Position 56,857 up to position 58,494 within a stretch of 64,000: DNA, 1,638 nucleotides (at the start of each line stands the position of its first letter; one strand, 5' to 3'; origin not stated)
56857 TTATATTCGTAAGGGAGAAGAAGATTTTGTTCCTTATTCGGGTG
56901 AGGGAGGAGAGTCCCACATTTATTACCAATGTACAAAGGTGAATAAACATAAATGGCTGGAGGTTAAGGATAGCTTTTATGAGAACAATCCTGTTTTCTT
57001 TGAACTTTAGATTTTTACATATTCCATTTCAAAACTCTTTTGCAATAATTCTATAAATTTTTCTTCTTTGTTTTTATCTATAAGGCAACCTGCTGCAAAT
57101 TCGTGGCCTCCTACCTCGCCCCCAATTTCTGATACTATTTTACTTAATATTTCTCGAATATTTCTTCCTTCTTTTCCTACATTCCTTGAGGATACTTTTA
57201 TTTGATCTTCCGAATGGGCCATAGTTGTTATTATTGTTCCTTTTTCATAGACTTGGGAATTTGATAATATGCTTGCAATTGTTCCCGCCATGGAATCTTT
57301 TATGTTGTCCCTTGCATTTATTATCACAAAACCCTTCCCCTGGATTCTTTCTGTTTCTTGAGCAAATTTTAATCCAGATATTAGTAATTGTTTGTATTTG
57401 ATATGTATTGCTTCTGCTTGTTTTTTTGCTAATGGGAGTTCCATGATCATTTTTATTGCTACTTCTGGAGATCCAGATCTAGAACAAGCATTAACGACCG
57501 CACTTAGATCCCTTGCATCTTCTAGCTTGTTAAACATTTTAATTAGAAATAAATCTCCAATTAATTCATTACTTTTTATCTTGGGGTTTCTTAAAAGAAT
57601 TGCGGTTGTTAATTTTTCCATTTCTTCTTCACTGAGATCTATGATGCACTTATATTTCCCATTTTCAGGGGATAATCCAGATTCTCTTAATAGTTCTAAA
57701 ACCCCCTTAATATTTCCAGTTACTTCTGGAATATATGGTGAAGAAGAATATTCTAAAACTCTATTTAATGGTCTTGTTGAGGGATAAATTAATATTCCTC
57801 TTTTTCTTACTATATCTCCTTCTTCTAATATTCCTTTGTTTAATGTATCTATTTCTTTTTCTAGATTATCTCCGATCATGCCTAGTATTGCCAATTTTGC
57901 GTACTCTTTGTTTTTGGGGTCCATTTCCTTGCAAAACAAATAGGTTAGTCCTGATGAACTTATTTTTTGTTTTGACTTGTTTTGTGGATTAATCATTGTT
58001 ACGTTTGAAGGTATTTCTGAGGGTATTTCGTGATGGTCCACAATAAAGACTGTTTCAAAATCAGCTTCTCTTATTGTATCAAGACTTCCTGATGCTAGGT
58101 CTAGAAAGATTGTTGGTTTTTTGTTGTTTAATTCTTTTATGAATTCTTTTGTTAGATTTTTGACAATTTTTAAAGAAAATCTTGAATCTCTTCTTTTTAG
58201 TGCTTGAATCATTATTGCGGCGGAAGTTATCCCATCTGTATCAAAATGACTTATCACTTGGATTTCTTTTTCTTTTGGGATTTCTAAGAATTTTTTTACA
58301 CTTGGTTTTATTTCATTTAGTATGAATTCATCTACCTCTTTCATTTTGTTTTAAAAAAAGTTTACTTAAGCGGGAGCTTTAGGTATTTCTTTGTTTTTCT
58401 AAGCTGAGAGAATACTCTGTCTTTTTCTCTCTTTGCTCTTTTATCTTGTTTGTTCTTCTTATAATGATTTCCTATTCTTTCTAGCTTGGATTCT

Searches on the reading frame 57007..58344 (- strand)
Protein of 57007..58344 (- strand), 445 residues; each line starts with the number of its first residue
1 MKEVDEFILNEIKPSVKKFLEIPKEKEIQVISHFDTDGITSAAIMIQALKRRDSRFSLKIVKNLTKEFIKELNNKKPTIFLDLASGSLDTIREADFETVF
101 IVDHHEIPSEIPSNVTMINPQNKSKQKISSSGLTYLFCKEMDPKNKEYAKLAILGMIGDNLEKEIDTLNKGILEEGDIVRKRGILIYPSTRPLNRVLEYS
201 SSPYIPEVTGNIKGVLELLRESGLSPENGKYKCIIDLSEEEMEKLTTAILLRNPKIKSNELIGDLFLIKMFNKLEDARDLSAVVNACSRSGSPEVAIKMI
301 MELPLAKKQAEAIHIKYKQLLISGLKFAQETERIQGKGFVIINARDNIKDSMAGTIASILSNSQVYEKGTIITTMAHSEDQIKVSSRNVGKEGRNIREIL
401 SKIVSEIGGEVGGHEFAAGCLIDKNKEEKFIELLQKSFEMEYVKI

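Call 62: search_protein_families(library=pfam, proteins=[window:57007-58344:-], max_evalue=0.00001)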
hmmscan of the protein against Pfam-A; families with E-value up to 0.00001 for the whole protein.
window:57007-58344:- (445 aa): 3 families
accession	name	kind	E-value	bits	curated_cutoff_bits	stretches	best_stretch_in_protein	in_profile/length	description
PF01368.27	DHH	-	7.5e-15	55.8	28.1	1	28-156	2-125/125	DHH family, N-terminal domain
PF21763.2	DHH_CID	-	4.4e-14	53.1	27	1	190-252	6-69/84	DHH-CID domain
PF02272.25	DHHA1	-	2.1e-11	44.6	25.9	1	340-438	4-100/102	DHHA1 domain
